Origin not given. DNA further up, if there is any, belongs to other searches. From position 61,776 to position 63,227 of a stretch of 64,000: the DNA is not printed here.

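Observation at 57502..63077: CODH operon translationally fused to a ferredoxin, PAS sensor and PP2C phosphatase regulatory module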

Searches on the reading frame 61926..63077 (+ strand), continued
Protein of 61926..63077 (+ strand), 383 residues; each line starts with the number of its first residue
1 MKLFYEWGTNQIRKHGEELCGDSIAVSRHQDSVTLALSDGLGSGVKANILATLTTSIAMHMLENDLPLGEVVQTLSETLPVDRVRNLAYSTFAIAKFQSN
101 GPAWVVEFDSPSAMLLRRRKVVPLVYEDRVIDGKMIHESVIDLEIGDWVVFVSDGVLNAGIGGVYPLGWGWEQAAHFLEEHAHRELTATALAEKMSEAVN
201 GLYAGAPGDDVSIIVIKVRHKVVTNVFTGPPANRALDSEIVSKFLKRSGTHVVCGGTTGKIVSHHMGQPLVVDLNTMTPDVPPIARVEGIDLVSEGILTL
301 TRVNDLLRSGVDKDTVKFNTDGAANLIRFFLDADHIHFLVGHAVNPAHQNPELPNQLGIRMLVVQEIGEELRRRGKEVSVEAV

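Call 59: search_protein_families(library=pfam, proteins=[L002:11797-13650:+, L002:13664-14449:+, L002:11300-11794:+, L003:11166-11900:+, L060:6948-7568:+, L002:20862-21152:+], max_evalue=0.01)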
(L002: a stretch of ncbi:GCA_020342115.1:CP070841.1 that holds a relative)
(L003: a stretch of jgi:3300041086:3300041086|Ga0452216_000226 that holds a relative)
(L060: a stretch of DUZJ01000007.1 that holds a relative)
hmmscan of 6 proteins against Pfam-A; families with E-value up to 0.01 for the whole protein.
L002:11797-13650:+ (617 aa): 14 families
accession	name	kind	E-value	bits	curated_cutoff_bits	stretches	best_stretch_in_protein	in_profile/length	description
PF01512.22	Complex1_51K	-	6.3e-46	156.4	31.2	1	180-350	2-149/150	Nuo51 FMN-binding domain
PF10589.14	NADH_4Fe-4S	-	3.1e-32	110.7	23.5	1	462-545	2-85/85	NADH-ubiquinone oxidoreductase-F iron-sulfur binding region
PF00037.32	Fer4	-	9.1e-09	35.2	21.1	2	593-614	2-23/24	4Fe-4S binding domain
PF12797.12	Fer4_2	-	1.7e-08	34.3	24.5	2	592-611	3-22/22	4Fe-4S binding domain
PF13237.11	Fer4_10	-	3.6e-08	33.6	25.5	1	563-610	3-53/53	4Fe-4S dicluster domain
PF13187.11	Fer4_9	-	2.2e-07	31.2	27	1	569-613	2-51/52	4Fe-4S dicluster domain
PF01257.25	2Fe-2S_thioredx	-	8.5e-07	29.4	24.8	1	26-100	65-142/145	Thioredoxin-like [2Fe-2S] ferredoxin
PF12837.12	Fer4_6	-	9.2e-07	29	25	2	593-613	3-23/24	4Fe-4S binding domain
PF10531.15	SLBB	-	9.6e-07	29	27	1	374-422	2-53/55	SLBB domain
PF14697.11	Fer4_21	-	1.6e-06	28.5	35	1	564-614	3-56/59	4Fe-4S dicluster domain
PF12838.12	Fer4_7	-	2e-06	28.6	27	1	569-613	2-52/52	4Fe-4S dicluster domain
PF22461.2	SLBB_2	-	4.3e-06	27.2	27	1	373-436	2-66/79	SLBB domain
PF25160.1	LdpA_Fe-S-bd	-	0.0012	19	27.6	1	575-615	9-44/49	LdpA Fe-S cluster-binding domain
PF13183.11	Fer4_8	-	0.0046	17.9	27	0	566-589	2-25/68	4Fe-4S dicluster domain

L002:13664-14449:+ (261 aa): 14 families
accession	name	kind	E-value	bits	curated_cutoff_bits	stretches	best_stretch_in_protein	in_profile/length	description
PF13510.11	Fer2_4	-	2.9e-16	59.7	22.8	1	3-76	5-79/82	2Fe-2S iron-sulfur cluster binding domain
PF12838.12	Fer4_7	-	2.8e-10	40.9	27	2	125-180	1-51/52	4Fe-4S dicluster domain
PF00111.32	Fer2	-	2.6e-08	34.1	21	1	5-56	2-51/77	2Fe-2S iron-sulfur cluster binding domain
PF14697.11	Fer4_21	-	1.3e-07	32.1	35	1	123-183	5-58/59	4Fe-4S dicluster domain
PF00037.32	Fer4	-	3.9e-06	26.9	21.1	1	165-182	6-23/24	4Fe-4S binding domain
PF13237.11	Fer4_10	-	1.9e-05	25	25.5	2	164-211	6-46/53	4Fe-4S dicluster domain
PF12797.12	Fer4_2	-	3.3e-05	24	24.5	2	164-179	7-22/22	4Fe-4S binding domain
PF13183.11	Fer4_8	-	0.00025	22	27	1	124-180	3-67/68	4Fe-4S dicluster domain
PF13534.11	Fer4_17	-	0.00025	22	22.2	0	164-179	43-58/61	4Fe-4S dicluster domain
PF13746.11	Fer4_18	-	0.00054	20.6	27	0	163-180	57-74/114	4Fe-4S dicluster domain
PF12800.12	Fer4_4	-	0.0015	19.1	24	1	165-180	2-17/17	4Fe-4S binding domain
PF13187.11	Fer4_9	-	0.0016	18.9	27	1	125-181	1-51/52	4Fe-4S dicluster domain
PF12837.12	Fer4_6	-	0.0051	17.2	25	1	167-181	9-23/24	4Fe-4S binding domain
PF22117.2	Fer4_Nqo3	-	0.0089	16.6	27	0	117-182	2-66/67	NADH-quinone oxidoreductase subunit 3, ferredoxin-like domain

L002:11300-11794:+ (164 aa): 1 family
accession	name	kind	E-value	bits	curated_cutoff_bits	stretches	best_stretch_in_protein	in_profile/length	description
PF01257.25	2Fe-2S_thioredx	-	1.7e-46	158.1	24.8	1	7-149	2-144/145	Thioredoxin-like [2Fe-2S] ferredoxin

L003:11166-11900:+ (244 aa): 1 family
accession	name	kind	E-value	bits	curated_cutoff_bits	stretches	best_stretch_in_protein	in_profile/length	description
PF01257.25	2Fe-2S_thioredx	-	5.2e-47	159.8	24.8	1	6-149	1-144/145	Thioredoxin-like [2Fe-2S] ferredoxin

L060:6948-7568:+ (206 aa): 1 family
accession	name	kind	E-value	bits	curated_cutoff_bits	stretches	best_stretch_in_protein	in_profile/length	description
PF12654.12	DUF3786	-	1.5e-37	129.3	27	1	16-199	3-175/176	Domain of unknown function (DUF3786)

L002:20862-21152:+ (97 aa): 1 family
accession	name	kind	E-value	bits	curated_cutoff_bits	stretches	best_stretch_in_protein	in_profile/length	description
PF03599.22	CdhD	-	0.00053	19.3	24.8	1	16-96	1-71/387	CO dehydrogenase/acetyl-CoA synthase delta subunit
